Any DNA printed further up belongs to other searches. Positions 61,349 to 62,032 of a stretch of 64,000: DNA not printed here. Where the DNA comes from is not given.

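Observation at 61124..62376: Palindromic 16-bp iteron array between divergent promoters next to an HTH/DUF4373-like protein: candidate origin or master regulatory site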

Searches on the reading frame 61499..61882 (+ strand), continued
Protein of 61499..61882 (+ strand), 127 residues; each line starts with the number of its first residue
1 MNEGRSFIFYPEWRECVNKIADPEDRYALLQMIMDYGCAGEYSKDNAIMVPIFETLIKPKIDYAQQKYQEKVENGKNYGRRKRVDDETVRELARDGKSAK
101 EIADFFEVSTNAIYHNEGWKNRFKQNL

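Call 62: search_protein_families(library=pfam, proteins=[L019:5001-5717:+, L019:5730-6785:+, L019:3610-4368:+, L019:6760-7161:+, L020:5001-5933:+, L020:5923-6555:+, L020:6718-7110:+, L020:4428-4907:+], max_evalue=0.001)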
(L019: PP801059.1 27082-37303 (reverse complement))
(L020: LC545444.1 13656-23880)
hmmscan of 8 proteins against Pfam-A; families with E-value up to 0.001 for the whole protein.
L019:5001-5717:+ (238 aa): 2 families
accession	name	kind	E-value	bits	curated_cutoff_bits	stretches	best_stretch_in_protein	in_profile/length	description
PF19808.4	DUF6291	-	1.8e-18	66.9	27.2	1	3-72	1-69/79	Family of unknown function (DUF6291)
PF09524.15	Phg_2220_C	-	8.5e-07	29.4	27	1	148-218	2-71/73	Conserved phage C-terminus (Phg_2220_C)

L019:5730-6785:+ (351 aa): 0 families

L019:3610-4368:+ (252 aa): 1 family
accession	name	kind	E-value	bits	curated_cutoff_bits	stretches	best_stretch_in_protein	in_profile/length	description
PF09588.16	YqaJ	-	3.5e-09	37.5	22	1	7-139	7-149/150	YqaJ-like viral recombinase domain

L019:6760-7161:+ (133 aa): 0 families

L020:5001-5933:+ (310 aa): 1 family
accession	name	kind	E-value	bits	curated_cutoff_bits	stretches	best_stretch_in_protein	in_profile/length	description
PF19808.4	DUF6291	-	3e-15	56.6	27.2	1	4-76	1-71/79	Family of unknown function (DUF6291)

L020:5923-6555:+ (210 aa): 0 families

L020:6718-7110:+ (130 aa): 1 family
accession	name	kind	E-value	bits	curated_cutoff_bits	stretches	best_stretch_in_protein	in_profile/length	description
PF08774.17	VRR_NUC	-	1.9e-14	54.1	23.8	1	57-117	48-115/116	VRR-NUC domain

L020:4428-4907:+ (159 aa): 1 family
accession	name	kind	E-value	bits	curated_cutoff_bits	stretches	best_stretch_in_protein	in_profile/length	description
PF06892.16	Phage_CP76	-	2e-20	73.6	26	1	29-158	14-143/146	Phage regulatory protein CII (CP76)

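Call 70: search_protein_families(library=phrogs, proteins=[L019:5001-5717:+, L019:5730-6785:+, L020:5001-5933:+, L020:5923-6555:+, P0039, L019:6760-7161:+], max_evalue=0.001)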
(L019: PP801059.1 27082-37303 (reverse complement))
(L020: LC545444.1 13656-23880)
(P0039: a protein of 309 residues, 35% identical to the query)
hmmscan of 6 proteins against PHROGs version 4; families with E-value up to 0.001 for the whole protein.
L019:5001-5717:+ (238 aa): 10 families
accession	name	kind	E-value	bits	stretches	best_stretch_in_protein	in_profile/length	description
phrog_19415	-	unknown function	3.7e-33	116.4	1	1-121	5-133/224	-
phrog_15768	-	unknown function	9.8e-26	92.1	1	1-125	2-121/228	-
phrog_16304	-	unknown function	5.5e-18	66.8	1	1-210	4-209/244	-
phrog_428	-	DNA, RNA and nucleotide metabolism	7.6e-10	39.5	1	74-230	171-319/455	replication initiation protein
phrog_1163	-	unknown function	1.1e-08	36.2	1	81-230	119-259/273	-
phrog_20981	-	unknown function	2.2e-07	31.8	1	135-228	169-260/293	-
phrog_16167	-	DNA, RNA and nucleotide metabolism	1e-06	29.8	1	75-200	121-243/315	replication initiation protein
phrog_21472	-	unknown function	3.3e-06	27.9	1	61-225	95-276/299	-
phrog_18020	-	DNA, RNA and nucleotide metabolism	5.8e-05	24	1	90-224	103-220/248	replication initiation O-like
phrog_1701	-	DNA, RNA and nucleotide metabolism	0.00026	21.9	1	81-224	158-298/323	DnaD-like helicase loader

L019:5730-6785:+ (351 aa): 3 families
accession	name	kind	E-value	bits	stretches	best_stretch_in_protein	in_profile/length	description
phrog_5482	-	unknown function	8.8e-119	397.2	1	1-351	6-341/341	-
phrog_239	-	DNA, RNA and nucleotide metabolism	8.9e-23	82.1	1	49-325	361-619/801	DNA primase/helicase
phrog_243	-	DNA, RNA and nucleotide metabolism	4.4e-05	23.6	1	47-278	36-240/273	DnaB-like replicative helicase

L020:5001-5933:+ (310 aa): 4 families
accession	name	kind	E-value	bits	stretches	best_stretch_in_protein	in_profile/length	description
phrog_15768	-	unknown function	5.2e-27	96.3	1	1-134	1-122/228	-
phrog_19415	-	unknown function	2.6e-20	74.4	1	2-135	5-134/224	-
phrog_16304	-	unknown function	2.5e-17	64.6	1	1-133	3-134/244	-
phrog_6451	-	DNA, RNA and nucleotide metabolism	0.00073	20.3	1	209-299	179-262/272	primosomal protein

L020:5923-6555:+ (210 aa): 1 family
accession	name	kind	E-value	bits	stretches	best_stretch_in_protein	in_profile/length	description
phrog_10105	-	unknown function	1.8e-13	51.4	1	8-167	5-157/210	-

P0039 (309 aa): 17 families
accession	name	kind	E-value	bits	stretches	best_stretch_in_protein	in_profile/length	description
phrog_15768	-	unknown function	1.7e-16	61.9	1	1-159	1-139/228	-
phrog_16304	-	unknown function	2.8e-15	57.9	1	1-95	3-100/244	-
phrog_19415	-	unknown function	2e-12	48.6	1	2-81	5-85/224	-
phrog_125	-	DNA, RNA and nucleotide metabolism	2.8e-09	37.9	1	65-144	147-229/254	DNA invertase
phrog_186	-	DNA, RNA and nucleotide metabolism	1.4e-07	32.5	1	131-287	114-238/308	DnaD-like helicase loader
phrog_664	-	DNA, RNA and nucleotide metabolism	1.7e-07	32.3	1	69-122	73-128/210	DNA binding protein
phrog_3855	-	DNA, RNA and nucleotide metabolism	9.1e-07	30.3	1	80-118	65-103/115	HTH DNA binding protein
phrog_323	-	transcription regulation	9.2e-07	29.7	0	85-119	155-189/319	transcriptional regulator, D5-like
phrog_19120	-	unknown function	2.8e-06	28.4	1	223-283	4-66/126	-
phrog_26445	-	unknown function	3.8e-05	25.1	1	85-154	8-75/101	-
phrog_309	-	head and packaging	5.1e-05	24.4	1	36-116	97-178/319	terminase small subunit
phrog_769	-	transcription regulation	0.00013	22.9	1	84-126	14-56/89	transcriptional repressor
phrog_7067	-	head and packaging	0.00015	22.8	0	88-110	25-47/56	terminase small subunit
phrog_20634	-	unknown function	0.00028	21.8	1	85-151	76-143/251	-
phrog_8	-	transcription regulation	0.00028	21.5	0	84-123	78-119/346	transcriptional regulator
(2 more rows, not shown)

L019:6760-7161:+ (133 aa): 0 families

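Call 79: search_dna_similar(query=window:61499-61879:+, collection=plasmids, mode=protein, max_evalue=0.01, max_rows=30)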
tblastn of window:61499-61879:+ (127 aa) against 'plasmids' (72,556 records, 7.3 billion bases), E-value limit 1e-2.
No match.

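Call 80: search_dna_similar(query=P0019, collection=plasmids, mode=protein, max_evalue=0.001, max_rows=30)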
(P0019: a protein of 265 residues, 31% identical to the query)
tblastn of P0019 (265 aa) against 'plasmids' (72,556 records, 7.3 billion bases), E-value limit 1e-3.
No match.

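Call 81: find_related_loci(query=A5, collection=genome_contigs, flank=5000)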
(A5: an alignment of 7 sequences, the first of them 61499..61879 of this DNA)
Query A5 (127 aa) in genome_contigs; peptide patterns used: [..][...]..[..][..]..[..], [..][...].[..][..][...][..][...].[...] (x = any residue, [..] = any of these).
68 stretches matched a pattern, but none encodes a relative of the query by tblastn (E <= 1e-3).

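Call 91: find_encoding_contigs(protein=P0180, flank=5000, max_places=1)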
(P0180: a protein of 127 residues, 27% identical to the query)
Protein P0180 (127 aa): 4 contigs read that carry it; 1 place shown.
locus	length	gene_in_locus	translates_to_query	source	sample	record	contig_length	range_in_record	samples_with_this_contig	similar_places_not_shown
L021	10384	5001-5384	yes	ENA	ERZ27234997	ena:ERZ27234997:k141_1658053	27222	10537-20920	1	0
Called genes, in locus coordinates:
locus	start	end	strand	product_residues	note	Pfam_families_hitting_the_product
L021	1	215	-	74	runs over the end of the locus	-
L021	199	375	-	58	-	-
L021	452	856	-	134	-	-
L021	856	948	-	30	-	-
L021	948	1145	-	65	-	-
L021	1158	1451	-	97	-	-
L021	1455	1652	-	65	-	-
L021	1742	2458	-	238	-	-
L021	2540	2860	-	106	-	-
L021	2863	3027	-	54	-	-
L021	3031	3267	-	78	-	-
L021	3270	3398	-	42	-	-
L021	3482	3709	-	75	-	-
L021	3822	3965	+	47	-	-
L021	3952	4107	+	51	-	-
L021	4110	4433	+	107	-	-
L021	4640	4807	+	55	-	-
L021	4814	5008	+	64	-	-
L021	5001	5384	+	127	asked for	PF19808:DUF6291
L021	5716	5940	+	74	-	-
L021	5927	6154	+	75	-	-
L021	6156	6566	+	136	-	-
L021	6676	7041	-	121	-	-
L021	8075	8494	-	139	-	-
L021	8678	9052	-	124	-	-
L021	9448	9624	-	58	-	-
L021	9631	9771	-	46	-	-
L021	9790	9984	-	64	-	-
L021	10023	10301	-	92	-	-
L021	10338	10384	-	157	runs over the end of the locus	-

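Call 92: find_encoding_contigs(protein=P0074, flank=5000, max_places=1)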
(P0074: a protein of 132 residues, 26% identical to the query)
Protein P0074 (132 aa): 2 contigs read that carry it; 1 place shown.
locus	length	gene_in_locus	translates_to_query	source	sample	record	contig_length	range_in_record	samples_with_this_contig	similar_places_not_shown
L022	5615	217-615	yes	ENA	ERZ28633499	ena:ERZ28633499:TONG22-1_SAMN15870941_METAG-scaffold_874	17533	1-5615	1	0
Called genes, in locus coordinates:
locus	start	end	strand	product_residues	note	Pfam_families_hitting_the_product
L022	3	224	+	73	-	?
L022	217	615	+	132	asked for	PF19808:DUF6291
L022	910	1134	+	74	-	-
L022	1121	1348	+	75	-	-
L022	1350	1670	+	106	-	-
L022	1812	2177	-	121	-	-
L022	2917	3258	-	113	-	-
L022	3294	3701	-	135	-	-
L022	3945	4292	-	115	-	-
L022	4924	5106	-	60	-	-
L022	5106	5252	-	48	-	-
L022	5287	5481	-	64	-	-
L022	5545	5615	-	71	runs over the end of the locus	-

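Call 93: find_encoding_contigs(protein=P0173, flank=5000, max_places=1)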
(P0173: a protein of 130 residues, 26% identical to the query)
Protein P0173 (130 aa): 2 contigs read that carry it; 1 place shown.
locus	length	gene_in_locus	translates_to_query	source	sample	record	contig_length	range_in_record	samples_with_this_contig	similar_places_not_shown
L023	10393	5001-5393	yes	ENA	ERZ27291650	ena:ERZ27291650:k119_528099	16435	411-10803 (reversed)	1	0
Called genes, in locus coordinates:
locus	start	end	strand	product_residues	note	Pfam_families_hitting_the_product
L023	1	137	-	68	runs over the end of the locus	-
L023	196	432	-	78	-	-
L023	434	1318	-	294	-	-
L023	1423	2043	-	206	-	-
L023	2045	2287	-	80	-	-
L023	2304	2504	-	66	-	-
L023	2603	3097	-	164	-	-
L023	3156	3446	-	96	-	-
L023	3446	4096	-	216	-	-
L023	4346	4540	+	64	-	-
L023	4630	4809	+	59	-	-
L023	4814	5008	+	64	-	-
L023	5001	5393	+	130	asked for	PF19808:DUF6291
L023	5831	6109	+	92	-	-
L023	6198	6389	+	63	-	-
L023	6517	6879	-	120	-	-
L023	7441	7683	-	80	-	-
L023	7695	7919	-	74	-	-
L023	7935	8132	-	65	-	-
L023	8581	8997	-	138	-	-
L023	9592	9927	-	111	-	-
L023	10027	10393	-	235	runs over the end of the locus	-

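Call 94: find_encoding_contigs(protein=P0183, flank=5000, max_places=1)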
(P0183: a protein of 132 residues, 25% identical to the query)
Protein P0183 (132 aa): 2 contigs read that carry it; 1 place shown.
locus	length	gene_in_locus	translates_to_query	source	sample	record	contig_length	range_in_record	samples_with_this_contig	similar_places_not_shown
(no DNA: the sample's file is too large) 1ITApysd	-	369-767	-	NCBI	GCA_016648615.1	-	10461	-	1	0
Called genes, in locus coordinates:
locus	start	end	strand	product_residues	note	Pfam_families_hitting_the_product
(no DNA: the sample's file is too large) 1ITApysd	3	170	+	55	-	?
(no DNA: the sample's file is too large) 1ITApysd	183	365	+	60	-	-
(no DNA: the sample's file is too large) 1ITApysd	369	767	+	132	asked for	PF19808:DUF6291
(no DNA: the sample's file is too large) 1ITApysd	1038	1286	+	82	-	-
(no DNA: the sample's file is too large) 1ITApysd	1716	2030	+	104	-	-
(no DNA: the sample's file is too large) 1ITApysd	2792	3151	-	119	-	-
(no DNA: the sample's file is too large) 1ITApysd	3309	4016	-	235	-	-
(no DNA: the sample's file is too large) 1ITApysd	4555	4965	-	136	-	-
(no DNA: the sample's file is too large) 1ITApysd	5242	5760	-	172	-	-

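Call 99: search_protein_families(library=pfam, proteins=[L006:4812-4991:+, L008:4799-5005:+, L010:4810-4995:+, L021:4814-5005:+, L023:4814-5005:+, L014:7709-8131:+], max_evalue=1)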
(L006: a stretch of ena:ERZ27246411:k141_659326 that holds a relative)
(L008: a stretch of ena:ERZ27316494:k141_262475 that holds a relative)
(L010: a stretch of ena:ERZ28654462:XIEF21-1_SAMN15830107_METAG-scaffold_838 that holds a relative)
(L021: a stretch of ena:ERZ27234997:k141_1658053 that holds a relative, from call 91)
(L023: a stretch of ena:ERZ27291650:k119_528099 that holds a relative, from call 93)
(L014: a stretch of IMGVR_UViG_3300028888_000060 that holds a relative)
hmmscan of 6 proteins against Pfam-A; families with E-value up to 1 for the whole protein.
L006:4812-4991:+ (60 aa): 1 family
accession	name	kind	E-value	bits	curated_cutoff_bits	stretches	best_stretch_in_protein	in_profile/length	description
PF18903.5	DUF5659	-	0.00066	19.9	23.6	1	7-54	3-48/75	Domain of unknown function (DUF5659)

L008:4799-5005:+ (69 aa): 1 family
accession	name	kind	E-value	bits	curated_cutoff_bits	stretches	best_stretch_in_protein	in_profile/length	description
PF23871.1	DUF7226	-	0.094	13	27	1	20-66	53-98/142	Domain of unknown function (DUF7226)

L010:4810-4995:+ (62 aa): 0 families

L021:4814-5005:+ (64 aa): 1 family
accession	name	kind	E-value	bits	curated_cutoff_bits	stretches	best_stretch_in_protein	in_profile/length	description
PF18903.5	DUF5659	-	0.03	14.6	23.6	1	6-56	2-50/75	Domain of unknown function (DUF5659)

L023:4814-5005:+ (64 aa): 0 families

L014:7709-8131:+ (141 aa): 2 families
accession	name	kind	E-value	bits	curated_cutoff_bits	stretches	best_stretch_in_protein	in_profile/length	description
PF15383.11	TMEM237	-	0.00023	20.9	28.1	1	81-133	57-110/247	Transmembrane protein 237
PF14632.11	SPT6_acidic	-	0.0083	16.9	24.4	1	48-104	13-65/87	Acidic N-terminal SPT6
